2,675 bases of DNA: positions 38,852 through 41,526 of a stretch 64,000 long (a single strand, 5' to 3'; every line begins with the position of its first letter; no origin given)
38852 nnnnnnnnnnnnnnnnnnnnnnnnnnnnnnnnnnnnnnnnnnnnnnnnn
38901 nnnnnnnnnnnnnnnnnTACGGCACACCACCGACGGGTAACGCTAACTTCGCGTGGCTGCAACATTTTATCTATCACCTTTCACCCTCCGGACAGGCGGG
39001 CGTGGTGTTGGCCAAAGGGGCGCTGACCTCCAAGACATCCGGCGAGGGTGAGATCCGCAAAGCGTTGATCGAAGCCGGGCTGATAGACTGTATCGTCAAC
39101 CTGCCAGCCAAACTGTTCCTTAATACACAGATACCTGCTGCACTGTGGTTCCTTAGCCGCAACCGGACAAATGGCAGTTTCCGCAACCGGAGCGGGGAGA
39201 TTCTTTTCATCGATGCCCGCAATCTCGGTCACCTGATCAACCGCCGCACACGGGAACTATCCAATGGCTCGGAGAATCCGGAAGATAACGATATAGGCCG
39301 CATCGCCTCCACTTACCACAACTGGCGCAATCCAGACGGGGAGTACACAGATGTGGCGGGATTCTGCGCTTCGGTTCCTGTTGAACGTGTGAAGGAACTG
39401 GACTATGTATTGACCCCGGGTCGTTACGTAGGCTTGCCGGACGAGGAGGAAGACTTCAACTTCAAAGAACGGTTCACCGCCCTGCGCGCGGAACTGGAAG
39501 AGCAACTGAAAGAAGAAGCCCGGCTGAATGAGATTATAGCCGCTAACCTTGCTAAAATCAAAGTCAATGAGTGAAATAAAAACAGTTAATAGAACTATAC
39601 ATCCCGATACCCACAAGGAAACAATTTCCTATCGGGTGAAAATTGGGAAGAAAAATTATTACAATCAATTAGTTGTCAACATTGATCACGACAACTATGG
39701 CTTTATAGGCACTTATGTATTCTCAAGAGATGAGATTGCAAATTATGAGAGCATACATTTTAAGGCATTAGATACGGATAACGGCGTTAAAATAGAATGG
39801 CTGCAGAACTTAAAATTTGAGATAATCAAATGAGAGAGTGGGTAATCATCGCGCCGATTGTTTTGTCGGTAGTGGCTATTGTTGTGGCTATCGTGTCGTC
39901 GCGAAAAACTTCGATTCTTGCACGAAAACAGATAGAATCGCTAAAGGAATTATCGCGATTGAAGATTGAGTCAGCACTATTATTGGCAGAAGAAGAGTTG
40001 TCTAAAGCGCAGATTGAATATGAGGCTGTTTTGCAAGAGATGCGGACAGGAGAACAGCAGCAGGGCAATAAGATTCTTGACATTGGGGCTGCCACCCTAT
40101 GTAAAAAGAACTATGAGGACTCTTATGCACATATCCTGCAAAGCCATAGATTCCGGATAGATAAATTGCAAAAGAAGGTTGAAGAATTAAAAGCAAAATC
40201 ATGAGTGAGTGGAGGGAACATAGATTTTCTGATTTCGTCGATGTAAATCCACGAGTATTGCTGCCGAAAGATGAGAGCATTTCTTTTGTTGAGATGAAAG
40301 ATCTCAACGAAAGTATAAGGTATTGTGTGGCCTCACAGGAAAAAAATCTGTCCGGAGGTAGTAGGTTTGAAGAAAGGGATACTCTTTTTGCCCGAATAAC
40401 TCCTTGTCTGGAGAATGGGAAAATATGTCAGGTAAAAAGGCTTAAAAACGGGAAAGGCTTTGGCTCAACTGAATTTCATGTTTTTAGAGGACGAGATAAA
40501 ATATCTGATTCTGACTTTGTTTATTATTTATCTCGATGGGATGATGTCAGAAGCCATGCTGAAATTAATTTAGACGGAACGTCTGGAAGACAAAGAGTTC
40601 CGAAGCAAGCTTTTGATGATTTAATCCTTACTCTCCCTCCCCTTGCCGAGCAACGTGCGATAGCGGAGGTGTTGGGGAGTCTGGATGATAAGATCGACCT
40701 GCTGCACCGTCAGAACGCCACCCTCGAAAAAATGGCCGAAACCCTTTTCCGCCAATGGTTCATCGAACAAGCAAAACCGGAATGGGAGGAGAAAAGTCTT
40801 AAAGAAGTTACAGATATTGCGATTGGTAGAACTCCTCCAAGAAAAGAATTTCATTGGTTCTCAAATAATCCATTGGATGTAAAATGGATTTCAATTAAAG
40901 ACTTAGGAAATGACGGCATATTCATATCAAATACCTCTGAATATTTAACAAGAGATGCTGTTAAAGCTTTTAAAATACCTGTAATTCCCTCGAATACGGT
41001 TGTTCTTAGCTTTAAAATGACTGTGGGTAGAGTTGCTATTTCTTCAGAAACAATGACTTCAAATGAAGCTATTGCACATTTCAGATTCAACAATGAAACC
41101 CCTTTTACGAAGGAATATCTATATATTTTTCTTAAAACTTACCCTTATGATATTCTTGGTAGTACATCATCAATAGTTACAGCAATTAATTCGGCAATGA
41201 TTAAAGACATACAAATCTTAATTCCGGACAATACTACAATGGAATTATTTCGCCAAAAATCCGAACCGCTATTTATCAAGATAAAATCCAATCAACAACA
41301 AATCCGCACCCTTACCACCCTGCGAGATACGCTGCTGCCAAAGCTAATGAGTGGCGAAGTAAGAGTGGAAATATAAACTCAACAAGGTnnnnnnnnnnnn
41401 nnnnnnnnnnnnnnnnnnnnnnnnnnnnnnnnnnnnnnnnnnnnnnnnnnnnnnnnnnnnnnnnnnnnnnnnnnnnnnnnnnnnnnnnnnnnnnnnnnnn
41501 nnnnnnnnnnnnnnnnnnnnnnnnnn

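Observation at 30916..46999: Three distant paralogues of one 'NGF(D/N)' fold (two AbiH-like, one DUF4917-like) in a single island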

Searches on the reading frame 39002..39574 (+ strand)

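Call 4: search_protein_families(library=pfam, proteins=[window:39002-39574:+], max_evalue=0.01)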
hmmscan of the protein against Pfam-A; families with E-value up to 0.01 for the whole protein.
window:39002-39574:+ (190 aa): 1 family
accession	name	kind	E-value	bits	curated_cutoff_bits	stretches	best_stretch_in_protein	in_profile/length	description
PF02384.22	N6_Mtase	-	4.2e-30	105.6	20.4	1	2-151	182-311/311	N-6 DNA Methylase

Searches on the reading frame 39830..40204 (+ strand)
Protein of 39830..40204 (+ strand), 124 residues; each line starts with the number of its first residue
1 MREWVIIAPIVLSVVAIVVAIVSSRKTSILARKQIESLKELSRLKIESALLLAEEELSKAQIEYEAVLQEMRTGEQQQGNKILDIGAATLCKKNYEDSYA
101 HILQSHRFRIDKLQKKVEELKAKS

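Call 4: search_protein_families(library=pfam, proteins=[window:39830-40204:+], max_evalue=0.01)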
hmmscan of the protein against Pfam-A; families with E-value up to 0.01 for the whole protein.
window:39830-40204:+ (124 aa): 1 family
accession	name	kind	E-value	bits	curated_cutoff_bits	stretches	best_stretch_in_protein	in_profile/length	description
PF14584.11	DUF4446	-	0.0088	16.5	27.4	1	5-83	2-80/150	Protein of unknown function (DUF4446)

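Call 5: search_protein_families(library=padloc, proteins=[window:39830-40204:+], max_evalue=0.01)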
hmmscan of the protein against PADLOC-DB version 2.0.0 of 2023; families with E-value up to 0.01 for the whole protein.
window:39830-40204:+ (124 aa): 0 families

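Call 77: search_protein_families(library=ncbifam, proteins=[window:39830-40204:+], max_evalue=0.01)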
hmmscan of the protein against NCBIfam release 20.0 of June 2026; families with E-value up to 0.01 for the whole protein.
window:39830-40204:+ (124 aa): 1 family
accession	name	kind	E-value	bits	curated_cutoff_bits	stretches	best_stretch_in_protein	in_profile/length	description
NF033634.1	SLATT_1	domain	0.0045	16.9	41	1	4-77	54-130/132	SLATT domain-containing protein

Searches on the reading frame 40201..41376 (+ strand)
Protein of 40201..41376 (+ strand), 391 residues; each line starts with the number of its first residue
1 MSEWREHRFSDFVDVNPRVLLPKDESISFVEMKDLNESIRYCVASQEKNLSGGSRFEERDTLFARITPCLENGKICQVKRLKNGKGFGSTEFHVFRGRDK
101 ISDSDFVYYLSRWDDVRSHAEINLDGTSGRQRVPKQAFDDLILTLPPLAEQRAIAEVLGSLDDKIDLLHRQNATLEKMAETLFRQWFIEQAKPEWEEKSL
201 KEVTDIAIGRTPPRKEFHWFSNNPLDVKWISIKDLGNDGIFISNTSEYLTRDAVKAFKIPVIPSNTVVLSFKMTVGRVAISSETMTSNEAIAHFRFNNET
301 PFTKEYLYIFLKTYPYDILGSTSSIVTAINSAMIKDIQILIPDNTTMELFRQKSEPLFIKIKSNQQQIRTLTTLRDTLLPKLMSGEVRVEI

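Call 5: search_protein_families(library=padloc, proteins=[window:40201-41376:+], max_evalue=0.01)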
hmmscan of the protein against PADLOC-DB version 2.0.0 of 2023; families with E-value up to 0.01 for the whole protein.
window:40201-41376:+ (391 aa): 112 families (the best 25 are shown)
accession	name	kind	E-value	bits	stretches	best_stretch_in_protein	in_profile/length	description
PDLC03154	Specificity_I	-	6.4e-90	300.6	1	1-390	1-396/406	Type I specificity subunit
PDLC03130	Specificity_I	-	9.9e-73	243.9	2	197-388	250-441/442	Type I specificity subunit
PDLC03068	Specificity_I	-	1.8e-68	229.6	3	1-190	1-194/403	Type I specificity subunit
PDLC03089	Specificity_I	-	2.9e-68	229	4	73-188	82-195/446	Type I specificity subunit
PDLC03092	Specificity_I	-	5.9e-64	214.8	1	103-389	105-397/397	Type I specificity subunit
PDLC03099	Specificity_I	-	1.4e-61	206.8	2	194-390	200-393/405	Type I specificity subunit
PDLC03168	Specificity_I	-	2.6e-60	203.2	2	194-390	254-447/459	Type I specificity subunit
PDLC03086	Specificity_I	-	9e-50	167.9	2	195-389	252-446/458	Type I specificity subunit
PDLC03164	Specificity_I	-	2.1e-47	160.4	1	7-389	6-396/409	Type I specificity subunit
PDLC03127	Specificity_I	-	3.7e-41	139.6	1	3-160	12-174/571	Type I specificity subunit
PDLC03066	Specificity_I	-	1.3e-38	130.9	2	94-192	118-215/441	Type I specificity subunit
PDLC03063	Specificity_I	-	2.7e-34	116.9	2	142-389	121-358/369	Type I specificity subunit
PDLC03186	Specificity_I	-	3.8e-34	116.4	1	4-180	216-395/419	Type I specificity subunit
PDLC03079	Specificity_I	-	6.8e-34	115.8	2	3-172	247-425/470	Type I specificity subunit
PDLC04137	mad5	-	3.1e-31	107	2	194-387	2-189/392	mads_5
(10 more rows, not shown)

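Call 70: search_protein_families(library=pfam, proteins=[window:40201-41376:+], max_evalue=0.001)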
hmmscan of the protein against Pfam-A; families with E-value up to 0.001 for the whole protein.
window:40201-41376:+ (391 aa): 1 family
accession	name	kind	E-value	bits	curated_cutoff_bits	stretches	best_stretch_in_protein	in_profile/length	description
PF01420.25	Methylase_S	-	1.2e-23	84.6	22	2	194-343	3-138/168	Type I restriction modification DNA specificity domain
